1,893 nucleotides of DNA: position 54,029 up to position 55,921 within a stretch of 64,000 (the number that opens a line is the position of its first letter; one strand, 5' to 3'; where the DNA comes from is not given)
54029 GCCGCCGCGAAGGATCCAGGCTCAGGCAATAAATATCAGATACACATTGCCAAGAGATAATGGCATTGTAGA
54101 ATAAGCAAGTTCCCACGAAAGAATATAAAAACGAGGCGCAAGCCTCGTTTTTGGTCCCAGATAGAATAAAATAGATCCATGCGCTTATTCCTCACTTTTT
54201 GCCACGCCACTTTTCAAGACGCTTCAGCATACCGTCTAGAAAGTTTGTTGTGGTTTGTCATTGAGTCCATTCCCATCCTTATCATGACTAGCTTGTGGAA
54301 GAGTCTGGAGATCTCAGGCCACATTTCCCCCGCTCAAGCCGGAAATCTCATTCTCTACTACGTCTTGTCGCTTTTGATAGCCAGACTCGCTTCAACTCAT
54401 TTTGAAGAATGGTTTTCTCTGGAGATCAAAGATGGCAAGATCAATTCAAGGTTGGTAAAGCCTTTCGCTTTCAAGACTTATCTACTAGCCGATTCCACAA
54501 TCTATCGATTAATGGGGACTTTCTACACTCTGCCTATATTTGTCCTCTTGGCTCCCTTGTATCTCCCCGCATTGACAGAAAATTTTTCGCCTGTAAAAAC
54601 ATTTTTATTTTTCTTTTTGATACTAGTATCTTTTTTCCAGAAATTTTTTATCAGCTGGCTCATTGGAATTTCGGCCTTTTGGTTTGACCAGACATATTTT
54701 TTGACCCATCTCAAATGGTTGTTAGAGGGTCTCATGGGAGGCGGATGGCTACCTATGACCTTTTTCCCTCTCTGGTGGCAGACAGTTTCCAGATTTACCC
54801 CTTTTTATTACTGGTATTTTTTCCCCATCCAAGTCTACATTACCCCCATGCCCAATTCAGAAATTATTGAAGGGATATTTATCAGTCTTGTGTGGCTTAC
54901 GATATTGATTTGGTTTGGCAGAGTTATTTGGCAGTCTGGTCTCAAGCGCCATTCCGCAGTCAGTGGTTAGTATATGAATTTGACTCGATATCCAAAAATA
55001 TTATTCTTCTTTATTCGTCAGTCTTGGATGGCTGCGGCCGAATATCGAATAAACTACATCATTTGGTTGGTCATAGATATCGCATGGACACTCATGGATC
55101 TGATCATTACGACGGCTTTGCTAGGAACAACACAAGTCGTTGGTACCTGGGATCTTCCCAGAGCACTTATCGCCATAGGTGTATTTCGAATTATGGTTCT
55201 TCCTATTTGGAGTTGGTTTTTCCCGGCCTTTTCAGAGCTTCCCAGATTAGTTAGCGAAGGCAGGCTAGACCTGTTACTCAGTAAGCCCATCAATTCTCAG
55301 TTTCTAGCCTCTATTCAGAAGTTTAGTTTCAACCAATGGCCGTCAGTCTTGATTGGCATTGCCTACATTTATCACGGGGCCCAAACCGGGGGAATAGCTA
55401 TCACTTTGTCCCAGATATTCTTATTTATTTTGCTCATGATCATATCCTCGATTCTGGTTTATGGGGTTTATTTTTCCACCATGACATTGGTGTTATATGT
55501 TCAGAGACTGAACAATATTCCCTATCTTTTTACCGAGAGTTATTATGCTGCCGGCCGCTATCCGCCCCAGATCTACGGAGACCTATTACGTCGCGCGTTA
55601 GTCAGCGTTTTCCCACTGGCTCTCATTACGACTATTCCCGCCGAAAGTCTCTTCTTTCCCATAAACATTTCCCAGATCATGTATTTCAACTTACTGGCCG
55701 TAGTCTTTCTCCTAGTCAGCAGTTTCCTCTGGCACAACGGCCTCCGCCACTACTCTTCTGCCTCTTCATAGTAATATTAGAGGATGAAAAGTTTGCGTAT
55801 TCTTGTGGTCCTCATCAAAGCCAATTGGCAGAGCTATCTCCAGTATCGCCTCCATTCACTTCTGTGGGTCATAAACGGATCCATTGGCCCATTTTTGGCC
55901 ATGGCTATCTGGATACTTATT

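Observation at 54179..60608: One ABC ATPase served by three tandem A/B permease pairs (six paralogous ABC-2 permeases), with a RelE/Phd module inserted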

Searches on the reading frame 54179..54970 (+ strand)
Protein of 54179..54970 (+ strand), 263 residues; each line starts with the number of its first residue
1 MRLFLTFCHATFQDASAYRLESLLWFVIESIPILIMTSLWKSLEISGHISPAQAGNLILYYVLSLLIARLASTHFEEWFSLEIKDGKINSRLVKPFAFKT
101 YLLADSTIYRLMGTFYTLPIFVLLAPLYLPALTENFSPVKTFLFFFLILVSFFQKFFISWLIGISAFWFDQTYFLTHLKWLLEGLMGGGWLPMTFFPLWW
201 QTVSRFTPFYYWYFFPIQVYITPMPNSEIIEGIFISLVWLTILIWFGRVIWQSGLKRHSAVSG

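Call 3: search_protein_families(library=pfam, proteins=[window:54179-54970:+], max_evalue=0.01)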
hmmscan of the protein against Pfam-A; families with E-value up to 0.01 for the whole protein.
window:54179-54970:+ (263 aa): 0 families

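Call 4: search_protein_families(library=ncbifam, proteins=[window:54179-54970:+], max_evalue=0.01)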
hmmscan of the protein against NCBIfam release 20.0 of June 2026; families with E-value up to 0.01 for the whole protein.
window:54179-54970:+ (263 aa): 0 families

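Call 35: find_homologous_proteins(query=window:54179-54970:+, max_evalue=0.001)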
Query window:54179-54970:+ (263 aa): 4 proteins with E <= 0.001 among 533 candidates.
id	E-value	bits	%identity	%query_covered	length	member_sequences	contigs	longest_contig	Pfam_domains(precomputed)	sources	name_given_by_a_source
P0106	1.4e-169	581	100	100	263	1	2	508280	-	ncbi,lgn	-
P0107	9.8e-107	375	63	100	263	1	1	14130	PF06182.18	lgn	-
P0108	1.4e-43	168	43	75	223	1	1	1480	PF06182.18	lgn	-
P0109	1.4e-34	138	45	65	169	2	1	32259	PF06182.18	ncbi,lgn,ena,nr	ncbi:MAG: protein of unknown function DUF990 [Microgenomates group bacterium Gr01-1014_16]|nr:MAG: p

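Call 36: find_encoding_contigs(protein=P0107, flank=10000, max_places=3)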
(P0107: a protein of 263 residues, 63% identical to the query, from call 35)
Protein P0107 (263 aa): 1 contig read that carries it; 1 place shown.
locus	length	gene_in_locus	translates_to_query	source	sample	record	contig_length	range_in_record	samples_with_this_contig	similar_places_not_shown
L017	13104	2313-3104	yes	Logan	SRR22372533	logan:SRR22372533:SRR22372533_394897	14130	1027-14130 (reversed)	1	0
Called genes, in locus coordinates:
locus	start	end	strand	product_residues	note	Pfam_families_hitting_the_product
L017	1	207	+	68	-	?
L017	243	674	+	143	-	PF21982:RecX_HTH1, PF02631:RecX_HTH2, PF21981:RecX_HTH3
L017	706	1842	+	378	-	PF00013:KH_1 (weak), PF01966:HD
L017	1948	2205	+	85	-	PF00216:Bac_DNA_binding, PF18175:HU-CCDC81_bac_2 (weak), PF18291:HU-HIG (weak)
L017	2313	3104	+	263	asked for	PF06182:ABC2_membrane_6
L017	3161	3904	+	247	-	PF06182:ABC2_membrane_6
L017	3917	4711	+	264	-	PF06182:ABC2_membrane_6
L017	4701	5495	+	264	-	PF06182:ABC2_membrane_6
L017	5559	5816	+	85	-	-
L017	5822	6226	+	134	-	PF01850:PIN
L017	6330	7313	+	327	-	PF00005:ABC_tran, PF13304:AAA_21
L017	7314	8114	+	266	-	PF06182:ABC2_membrane_6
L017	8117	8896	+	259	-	PF06182:ABC2_membrane_6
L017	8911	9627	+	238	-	PF13424:TPR_12 (faint)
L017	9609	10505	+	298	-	PF01715:IPPT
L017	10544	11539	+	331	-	PF01594:AI-2E_transport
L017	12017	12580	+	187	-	PF00929:RNase_T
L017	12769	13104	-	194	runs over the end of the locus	PF12686:DUF3800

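Call 79: predict_structure(alignment_id=A5)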
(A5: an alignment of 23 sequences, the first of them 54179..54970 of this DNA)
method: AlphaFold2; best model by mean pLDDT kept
length: 263 residues; sequences in the alignment: 23
mean_pLDDT: 90.3   pTM: 0.88
mean pLDDT of the five models: 90.3, 89.2, 89.0, 88.5, 88.4
residues with pLDDT >= 90: 163; 70-90: 95; 50-70: 4; < 50: 1
segments of 3 or more residues with pLDDT < 50: none
pLDDT, mean of each block of 10 residues (from residue 1): 89 81 76 89 95 92 92 90 87 83 89 86 90 91 97 96 93 91 91 93 95 96 93 98 97 88 59
secondary structure, 60 per line:
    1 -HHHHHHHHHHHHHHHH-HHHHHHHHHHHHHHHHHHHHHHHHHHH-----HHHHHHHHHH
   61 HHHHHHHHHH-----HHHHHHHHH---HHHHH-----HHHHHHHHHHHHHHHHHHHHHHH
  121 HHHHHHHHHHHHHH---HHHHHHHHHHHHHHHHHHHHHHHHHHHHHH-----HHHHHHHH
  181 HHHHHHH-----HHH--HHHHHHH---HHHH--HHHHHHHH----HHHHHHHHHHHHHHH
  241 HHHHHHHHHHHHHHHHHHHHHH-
elements in order: H2-17 H19-45 H51-70 H76-84 H88-92 H98-134 H138-167 H173-187 H198-204 H208-211 H214-221 H226-262

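Call 82: fold_search(model_id=the predicted structure, library=pdb)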
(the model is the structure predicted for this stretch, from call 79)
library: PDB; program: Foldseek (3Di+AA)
matches with E <= 10: 142; with E <= 0.001: 0
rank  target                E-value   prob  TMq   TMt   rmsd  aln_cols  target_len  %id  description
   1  6oih_C                1.2e-03  1.00  0.62  0.65   5.1       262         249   13  Crystal structure of O-antigen polysaccharide ABC-transporter (released 2019-04-17)
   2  8tsi_C                2.2e-03  1.00  0.64  0.66   5.1       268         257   14  S. thermodepolymerans KpsMT-KpsE in complex with ADP:AlF4- (released 2024-04-17)
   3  6m96_B                2.4e-03  1.00  0.62  0.63   5.3       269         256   13  ATP-bound conformation of the WzmWzt O antigen ABC transporter (released 2019-03-06)
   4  6oih_D                3.2e-03  1.00  0.62  0.65   5.1       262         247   11  Crystal structure of O-antigen polysaccharide ABC-transporter (released 2019-04-17)
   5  7k2t_B                3.5e-03  1.00  0.62  0.65   5.1       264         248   12  Mg2+/ATP-bound structure of the full-length WzmWzt O antigen ABC transporter in lipid nanodiscs (released 2021-01-13)
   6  7k2t_D                3.7e-03  1.00  0.62  0.64   5.2       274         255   13  Mg2+/ATP-bound structure of the full-length WzmWzt O antigen ABC transporter in lipid nanodiscs (released 2021-01-13)
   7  8tsh_C                5.5e-03  1.00  0.60  0.60   5.6       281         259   13  S. thermodepolymerans KpsMT(E151Q)-KpsE in complex with ATP (released 2024-04-17)
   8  8dl0_B                6.9e-03  1.00  0.63  0.64   5.3       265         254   14  CryoEM structure of the nucleotide-free and open channel A.aeolicus WzmWzt transporter (released 2022-09-21)
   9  8z01_B                7.2e-03  1.00  0.48  0.22   6.1       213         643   11  Tribolium castaneum ABCH-9C(E224Q) mutant in complex with LMNG and ceramide(d36:1) (released 2025-04-16)
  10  7o0y_E                9.0e-03  1.00  0.43  0.45   9.6       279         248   13  ABC transporter NosDFY, nucleotide-free in GDN (released 2022-04-13)
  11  8yzp_A                9.4e-03  1.00  0.49  0.22   5.9       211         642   10  Tribolium castaneum ABCH-9C in complex with ceramide(d36:1) (released 2025-04-16)
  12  8tun_C                1.3e-02  1.00  0.64  0.65   4.9       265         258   13  S. thermodepolymerans KpsM-KpsE in Glycolipid 1 state with rigid body fitted KpsT (released 2024-04-17)
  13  7o12_E                1.3e-02  1.00  0.42  0.45   9.7       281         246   13  ABC transporter NosDFY, AMPPNP-bound in GDN (released 2022-04-13)
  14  8z01_A                1.6e-02  1.00  0.47  0.22   6.1       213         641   12  Tribolium castaneum ABCH-9C(E224Q) mutant in complex with LMNG and ceramide(d36:1) (released 2025-04-16)
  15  8tsl_C                1.9e-02  1.00  0.60  0.61   5.7       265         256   11  S. thermodepolymerans KpsM-KpsE in Apo 2 state with rigid body fitted KpsT (released 2024-04-17)
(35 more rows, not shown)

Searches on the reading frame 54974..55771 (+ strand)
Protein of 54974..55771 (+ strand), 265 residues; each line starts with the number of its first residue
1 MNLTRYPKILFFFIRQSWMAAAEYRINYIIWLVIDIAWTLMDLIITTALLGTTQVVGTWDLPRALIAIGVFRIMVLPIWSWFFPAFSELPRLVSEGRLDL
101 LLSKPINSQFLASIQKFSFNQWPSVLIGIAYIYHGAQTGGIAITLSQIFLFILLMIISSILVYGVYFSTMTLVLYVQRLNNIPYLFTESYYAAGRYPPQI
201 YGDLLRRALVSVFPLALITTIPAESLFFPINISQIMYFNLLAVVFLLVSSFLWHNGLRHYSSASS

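Call 3: search_protein_families(library=pfam, proteins=[window:54974-55771:+], max_evalue=0.01)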
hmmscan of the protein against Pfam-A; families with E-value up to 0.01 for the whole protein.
window:54974-55771:+ (265 aa): 1 family
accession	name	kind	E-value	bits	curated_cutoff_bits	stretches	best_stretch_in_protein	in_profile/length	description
PF06182.17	ABC2_membrane_6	-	7.1e-36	124.6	22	1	37-264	2-229/229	ABC-2 family transporter protein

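Call 4: search_protein_families(library=ncbifam, proteins=[window:54974-55771:+], max_evalue=0.01)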
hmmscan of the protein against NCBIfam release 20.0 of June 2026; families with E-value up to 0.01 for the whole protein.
window:54974-55771:+ (265 aa): 0 families
